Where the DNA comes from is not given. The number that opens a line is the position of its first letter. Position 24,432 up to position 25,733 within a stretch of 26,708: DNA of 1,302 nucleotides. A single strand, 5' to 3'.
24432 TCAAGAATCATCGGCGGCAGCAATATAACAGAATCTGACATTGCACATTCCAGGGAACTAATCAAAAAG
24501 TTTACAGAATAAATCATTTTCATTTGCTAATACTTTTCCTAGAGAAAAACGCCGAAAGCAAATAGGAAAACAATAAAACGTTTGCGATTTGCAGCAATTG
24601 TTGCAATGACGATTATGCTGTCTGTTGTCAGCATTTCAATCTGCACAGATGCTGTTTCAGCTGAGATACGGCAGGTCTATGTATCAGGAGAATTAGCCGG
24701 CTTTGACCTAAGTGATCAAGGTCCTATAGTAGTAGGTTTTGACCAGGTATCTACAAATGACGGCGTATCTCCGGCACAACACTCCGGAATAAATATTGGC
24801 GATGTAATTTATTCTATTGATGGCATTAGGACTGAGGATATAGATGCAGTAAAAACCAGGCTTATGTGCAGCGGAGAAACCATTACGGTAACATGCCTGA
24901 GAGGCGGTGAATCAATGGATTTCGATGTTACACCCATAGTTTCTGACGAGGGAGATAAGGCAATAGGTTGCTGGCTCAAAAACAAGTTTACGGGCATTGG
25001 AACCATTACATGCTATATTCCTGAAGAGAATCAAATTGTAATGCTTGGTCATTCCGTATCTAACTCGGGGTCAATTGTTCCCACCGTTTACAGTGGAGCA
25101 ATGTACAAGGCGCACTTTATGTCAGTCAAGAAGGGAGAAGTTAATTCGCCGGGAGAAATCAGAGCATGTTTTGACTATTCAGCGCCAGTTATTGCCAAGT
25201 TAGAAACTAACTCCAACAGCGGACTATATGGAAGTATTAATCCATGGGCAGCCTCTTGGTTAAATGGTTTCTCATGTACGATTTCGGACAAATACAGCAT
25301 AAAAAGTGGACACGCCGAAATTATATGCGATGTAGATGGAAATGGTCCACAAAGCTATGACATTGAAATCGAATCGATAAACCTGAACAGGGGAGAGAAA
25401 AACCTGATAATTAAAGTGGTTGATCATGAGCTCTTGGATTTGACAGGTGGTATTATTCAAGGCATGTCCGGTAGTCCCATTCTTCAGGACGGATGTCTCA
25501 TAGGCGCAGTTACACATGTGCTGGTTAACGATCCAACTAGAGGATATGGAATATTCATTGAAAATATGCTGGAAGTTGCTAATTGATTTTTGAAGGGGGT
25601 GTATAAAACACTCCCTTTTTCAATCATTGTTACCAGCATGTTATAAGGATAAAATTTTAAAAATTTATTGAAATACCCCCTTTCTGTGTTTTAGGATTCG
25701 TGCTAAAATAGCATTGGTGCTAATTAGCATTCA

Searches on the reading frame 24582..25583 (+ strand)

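Call 56: search_protein_families(library=pfam, proteins=[window:24582-25583:+], max_evalue=0.00001)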
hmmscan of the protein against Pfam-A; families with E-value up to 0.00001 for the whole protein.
window:24582-25583:+ (334 aa): 3 families
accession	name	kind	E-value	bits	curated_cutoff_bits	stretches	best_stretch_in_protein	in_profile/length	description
PF05580.18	Peptidase_S55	-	1.3e-65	221.9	25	1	127-330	4-210/210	SpoIVB peptidase S55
PF17820.7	PDZ_6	-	2.1e-06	27.8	27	1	63-107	9-54/54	PDZ domain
PF13180.12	PDZ_2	-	7.2e-06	26.6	27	0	63-116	23-78/80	PDZ domain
